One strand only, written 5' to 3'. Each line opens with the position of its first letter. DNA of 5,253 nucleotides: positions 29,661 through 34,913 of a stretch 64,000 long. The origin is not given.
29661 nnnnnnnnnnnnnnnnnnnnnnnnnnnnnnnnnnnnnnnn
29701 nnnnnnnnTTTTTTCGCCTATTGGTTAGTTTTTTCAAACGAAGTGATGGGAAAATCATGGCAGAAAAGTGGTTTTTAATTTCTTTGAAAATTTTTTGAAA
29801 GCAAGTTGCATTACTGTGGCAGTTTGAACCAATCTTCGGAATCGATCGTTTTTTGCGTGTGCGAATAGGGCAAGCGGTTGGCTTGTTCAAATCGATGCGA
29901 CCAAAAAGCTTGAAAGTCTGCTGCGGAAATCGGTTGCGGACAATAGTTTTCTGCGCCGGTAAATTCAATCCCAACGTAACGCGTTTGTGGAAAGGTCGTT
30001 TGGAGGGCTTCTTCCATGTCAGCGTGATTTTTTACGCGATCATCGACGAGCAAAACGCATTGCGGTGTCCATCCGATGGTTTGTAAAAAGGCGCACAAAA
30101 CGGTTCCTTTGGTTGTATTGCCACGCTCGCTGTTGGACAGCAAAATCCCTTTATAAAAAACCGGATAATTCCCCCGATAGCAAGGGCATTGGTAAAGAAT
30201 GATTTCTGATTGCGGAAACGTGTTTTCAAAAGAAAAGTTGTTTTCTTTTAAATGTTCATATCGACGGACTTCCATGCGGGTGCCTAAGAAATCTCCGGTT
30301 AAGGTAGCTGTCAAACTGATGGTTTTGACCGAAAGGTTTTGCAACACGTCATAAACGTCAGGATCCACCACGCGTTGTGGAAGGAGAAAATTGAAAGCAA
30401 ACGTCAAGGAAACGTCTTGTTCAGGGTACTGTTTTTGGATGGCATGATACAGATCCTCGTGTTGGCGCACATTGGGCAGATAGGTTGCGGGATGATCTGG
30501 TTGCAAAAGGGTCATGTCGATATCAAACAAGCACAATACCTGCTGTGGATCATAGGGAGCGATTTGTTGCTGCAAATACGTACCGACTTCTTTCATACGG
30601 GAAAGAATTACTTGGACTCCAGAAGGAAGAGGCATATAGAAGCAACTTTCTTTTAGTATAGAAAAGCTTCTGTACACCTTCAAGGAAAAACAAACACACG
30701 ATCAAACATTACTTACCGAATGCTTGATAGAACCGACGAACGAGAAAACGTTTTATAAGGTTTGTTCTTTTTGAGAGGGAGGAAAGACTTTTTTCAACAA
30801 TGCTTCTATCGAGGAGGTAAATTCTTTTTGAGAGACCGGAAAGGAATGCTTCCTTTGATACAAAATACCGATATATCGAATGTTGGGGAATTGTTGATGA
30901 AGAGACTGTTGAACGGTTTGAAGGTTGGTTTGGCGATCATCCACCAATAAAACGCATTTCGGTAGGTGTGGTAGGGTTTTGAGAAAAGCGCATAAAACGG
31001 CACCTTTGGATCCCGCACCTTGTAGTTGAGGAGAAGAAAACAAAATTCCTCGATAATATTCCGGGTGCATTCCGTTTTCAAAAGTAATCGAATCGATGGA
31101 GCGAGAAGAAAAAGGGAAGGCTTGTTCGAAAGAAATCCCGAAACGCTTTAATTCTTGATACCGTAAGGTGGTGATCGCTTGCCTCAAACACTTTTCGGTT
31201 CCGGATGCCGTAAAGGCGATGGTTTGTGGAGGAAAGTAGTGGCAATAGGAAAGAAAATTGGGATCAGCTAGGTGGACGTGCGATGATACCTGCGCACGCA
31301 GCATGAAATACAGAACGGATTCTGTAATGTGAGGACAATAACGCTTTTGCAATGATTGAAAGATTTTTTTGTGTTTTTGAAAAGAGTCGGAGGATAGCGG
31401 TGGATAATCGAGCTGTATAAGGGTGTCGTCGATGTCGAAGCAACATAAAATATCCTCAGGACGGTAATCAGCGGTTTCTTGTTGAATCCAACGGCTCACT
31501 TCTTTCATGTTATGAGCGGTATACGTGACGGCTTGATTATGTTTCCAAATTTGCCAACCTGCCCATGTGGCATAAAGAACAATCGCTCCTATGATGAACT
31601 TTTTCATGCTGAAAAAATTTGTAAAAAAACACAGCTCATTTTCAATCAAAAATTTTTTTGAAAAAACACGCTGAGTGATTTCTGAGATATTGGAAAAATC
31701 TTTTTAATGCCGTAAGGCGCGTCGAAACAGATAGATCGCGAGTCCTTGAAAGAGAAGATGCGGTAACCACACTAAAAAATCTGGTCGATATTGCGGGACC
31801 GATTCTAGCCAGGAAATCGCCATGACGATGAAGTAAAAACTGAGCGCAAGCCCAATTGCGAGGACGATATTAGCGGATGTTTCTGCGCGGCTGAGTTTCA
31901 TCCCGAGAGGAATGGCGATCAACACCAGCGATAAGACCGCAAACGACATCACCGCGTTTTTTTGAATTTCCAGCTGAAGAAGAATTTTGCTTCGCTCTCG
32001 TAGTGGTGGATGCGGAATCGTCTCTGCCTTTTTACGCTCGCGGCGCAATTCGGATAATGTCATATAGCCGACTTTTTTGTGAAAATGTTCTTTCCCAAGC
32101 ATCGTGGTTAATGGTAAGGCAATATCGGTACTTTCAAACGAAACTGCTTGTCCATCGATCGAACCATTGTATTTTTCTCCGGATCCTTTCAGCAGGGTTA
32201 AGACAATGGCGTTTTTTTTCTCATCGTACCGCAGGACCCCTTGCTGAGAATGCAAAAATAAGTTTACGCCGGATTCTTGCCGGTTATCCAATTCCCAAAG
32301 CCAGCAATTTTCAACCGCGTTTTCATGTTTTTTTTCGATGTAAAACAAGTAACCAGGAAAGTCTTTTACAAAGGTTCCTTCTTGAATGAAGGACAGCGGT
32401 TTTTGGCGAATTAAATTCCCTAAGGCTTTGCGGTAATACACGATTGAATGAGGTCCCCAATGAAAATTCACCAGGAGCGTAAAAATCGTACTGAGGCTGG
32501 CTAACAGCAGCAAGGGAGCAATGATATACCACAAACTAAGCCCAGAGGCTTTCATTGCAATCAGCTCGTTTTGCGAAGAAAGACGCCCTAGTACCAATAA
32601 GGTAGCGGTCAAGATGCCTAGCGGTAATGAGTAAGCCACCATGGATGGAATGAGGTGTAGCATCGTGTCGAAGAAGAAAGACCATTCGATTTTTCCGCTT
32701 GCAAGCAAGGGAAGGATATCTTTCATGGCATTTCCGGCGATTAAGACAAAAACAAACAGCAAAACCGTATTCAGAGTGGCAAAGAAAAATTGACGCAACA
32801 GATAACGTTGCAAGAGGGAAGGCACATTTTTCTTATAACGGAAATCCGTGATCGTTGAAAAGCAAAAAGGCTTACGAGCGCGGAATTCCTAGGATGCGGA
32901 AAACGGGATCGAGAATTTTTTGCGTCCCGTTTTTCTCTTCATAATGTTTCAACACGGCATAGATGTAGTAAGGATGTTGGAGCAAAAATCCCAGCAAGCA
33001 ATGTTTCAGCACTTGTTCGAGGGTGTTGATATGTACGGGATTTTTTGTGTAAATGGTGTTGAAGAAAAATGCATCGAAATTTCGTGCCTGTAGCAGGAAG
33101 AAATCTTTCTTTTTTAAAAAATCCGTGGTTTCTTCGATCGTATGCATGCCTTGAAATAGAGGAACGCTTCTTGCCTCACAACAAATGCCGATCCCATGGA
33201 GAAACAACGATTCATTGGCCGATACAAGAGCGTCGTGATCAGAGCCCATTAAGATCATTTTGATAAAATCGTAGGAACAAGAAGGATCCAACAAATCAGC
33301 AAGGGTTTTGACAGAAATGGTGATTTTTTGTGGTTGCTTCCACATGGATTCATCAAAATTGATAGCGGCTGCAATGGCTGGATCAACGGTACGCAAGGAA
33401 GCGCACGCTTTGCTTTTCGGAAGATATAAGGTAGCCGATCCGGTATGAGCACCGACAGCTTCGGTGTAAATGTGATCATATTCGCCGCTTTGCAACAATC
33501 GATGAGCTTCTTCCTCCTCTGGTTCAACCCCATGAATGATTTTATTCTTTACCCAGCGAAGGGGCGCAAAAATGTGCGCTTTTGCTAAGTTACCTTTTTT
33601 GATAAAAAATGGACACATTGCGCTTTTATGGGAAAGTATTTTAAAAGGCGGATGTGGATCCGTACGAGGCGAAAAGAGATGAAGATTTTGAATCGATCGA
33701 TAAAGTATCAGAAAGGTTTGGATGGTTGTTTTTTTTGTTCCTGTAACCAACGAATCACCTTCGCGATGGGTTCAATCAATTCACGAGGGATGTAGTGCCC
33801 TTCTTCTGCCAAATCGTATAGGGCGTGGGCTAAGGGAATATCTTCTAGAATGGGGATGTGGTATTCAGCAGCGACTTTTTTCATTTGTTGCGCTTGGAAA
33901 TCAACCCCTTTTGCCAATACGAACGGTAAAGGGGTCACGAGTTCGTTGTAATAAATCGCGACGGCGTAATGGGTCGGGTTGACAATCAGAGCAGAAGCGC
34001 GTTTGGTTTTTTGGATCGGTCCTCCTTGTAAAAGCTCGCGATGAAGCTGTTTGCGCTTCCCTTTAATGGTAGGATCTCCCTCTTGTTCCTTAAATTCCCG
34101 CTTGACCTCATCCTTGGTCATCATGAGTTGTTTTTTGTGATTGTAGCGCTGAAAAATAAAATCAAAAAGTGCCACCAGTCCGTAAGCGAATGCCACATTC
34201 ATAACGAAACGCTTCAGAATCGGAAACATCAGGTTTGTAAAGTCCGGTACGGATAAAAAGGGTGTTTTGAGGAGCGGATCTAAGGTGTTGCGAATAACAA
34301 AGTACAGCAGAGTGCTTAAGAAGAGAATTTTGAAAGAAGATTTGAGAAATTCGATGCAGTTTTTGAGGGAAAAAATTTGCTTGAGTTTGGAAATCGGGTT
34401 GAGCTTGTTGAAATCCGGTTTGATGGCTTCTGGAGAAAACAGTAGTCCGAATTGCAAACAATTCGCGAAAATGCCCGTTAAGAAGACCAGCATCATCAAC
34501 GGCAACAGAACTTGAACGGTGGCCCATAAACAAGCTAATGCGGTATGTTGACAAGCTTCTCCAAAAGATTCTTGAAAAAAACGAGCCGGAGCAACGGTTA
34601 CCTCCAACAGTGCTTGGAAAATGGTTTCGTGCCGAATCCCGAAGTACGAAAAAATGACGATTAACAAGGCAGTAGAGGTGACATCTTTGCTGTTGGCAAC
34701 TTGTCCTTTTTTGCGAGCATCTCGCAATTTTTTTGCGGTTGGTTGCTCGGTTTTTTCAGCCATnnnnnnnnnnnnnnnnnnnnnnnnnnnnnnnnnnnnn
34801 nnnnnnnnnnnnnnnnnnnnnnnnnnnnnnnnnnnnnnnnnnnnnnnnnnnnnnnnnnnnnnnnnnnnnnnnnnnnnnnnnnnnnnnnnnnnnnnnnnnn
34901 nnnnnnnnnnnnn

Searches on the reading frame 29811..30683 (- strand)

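Call 29: search_protein_families(library=pfam, proteins=[window:29811-30683:-], max_evalue=0.00001)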
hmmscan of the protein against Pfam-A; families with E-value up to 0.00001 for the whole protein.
window:29811-30683:- (290 aa): 1 family
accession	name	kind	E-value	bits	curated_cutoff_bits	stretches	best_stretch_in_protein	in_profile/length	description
PF11019.14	DUF2608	-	6.3e-19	68.9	22.6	1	28-263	3-233/244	Protein of unknown function (DUF2608)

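Call 57: search_protein_families(library=ncbifam, proteins=[window:29811-30683:-], max_evalue=0.00001)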
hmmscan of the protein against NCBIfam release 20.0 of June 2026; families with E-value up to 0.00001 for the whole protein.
window:29811-30683:- (290 aa): 0 families

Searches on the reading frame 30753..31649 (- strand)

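Call 29: search_protein_families(library=pfam, proteins=[window:30753-31649:-], max_evalue=0.00001)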
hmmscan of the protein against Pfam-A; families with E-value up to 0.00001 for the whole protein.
window:30753-31649:- (298 aa): 1 family
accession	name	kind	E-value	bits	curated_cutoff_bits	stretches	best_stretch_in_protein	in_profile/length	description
PF11019.14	DUF2608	-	1.9e-19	70.6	22.6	1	46-268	3-214/244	Protein of unknown function (DUF2608)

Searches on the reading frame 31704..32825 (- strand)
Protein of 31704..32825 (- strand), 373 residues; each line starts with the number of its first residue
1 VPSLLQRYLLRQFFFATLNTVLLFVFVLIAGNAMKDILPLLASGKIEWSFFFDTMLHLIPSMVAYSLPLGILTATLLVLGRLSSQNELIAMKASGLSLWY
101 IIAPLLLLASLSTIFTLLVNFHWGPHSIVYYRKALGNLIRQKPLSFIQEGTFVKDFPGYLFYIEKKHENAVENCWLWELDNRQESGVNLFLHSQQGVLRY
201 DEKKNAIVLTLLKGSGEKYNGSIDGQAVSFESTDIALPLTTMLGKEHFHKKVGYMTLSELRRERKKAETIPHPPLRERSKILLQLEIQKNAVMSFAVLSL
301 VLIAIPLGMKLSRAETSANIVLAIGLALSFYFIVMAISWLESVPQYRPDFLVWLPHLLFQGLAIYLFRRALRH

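Call 29: search_protein_families(library=pfam, proteins=[window:31704-32825:-], max_evalue=0.00001)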
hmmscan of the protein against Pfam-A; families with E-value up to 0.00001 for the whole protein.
window:31704-32825:- (373 aa): 1 family
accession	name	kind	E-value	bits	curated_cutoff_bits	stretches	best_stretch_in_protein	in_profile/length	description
PF03739.19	LptF_LptG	-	5.7e-62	210.2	27.9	1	7-369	1-353/353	Lipopolysaccharide export system permease LptF/LptG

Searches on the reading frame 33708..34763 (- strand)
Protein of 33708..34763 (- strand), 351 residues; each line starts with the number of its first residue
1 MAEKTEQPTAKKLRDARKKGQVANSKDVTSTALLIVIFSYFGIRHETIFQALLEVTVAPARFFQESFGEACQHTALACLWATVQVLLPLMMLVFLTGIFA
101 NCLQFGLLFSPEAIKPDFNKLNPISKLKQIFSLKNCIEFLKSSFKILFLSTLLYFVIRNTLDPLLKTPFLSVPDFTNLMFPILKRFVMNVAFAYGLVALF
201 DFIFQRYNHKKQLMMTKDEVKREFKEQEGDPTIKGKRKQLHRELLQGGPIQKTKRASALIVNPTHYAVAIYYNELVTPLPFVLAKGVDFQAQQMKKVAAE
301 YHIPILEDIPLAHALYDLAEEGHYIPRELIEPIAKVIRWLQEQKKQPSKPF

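Call 29: search_protein_families(library=pfam, proteins=[window:33708-34763:-], max_evalue=0.00001)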
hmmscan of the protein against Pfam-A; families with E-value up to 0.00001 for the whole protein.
window:33708-34763:- (351 aa): 1 family
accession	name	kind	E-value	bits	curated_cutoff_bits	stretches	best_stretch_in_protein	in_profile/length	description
PF01312.24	Bac_export_2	-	5.3e-111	371.5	24.4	1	3-339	2-334/335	FlhB HrpN YscU SpaS Family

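Call 57: search_protein_families(library=ncbifam, proteins=[window:33708-34763:-], max_evalue=0.00001)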
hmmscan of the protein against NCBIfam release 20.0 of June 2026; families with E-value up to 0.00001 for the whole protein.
window:33708-34763:- (351 aa): 9 families
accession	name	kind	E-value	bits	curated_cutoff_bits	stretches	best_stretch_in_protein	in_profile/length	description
TIGR01404.2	FlhB_rel_III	equivalog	3.8e-124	414.5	358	1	3-342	1-340/341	type III secretion system export apparatus subunit SctU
TIGR00328.1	flhB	equivalog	2.1e-95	319.9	349.25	1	3-346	2-347/348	flagellar biosynthesis protein FlhB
NF009364.0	PRK12721.1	equivalog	2.2e-93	313.2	381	1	1-348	1-348/352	EscU/YscU/HrcU family type III secretion system export apparatus switch protein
NF004950.0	PRK06298.1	equivalog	3.5e-77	259.9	434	1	1-344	1-345/360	type III secretion system protein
NF009411.0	PRK12772.1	equivalog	3.7e-76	256.8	739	1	2-342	263-605/610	fused FliR family export protein/FlhB family type III secretion system protein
NF006017.0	PRK08156.1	equivalog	2.8e-69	234.1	394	1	1-343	1-338/367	EscU/YscU/HrcU family type III secretion system export apparatus switch protein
NF009117.0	PRK12468.1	equivalog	2e-53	181.6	712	1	2-344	7-351/386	flagellar biosynthesis protein FlhB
NF009412.0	PRK12773.1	equivalog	8.7e-36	123.3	886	1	4-341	303-643/649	flagellar biosynthesis protein FlhB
TIGR00789.1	flhB_rel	hypoth_equivalog_domain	1.5e-08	34.7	117.35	1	265-345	3-82/84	FlhB-like flagellar biosynthesis protein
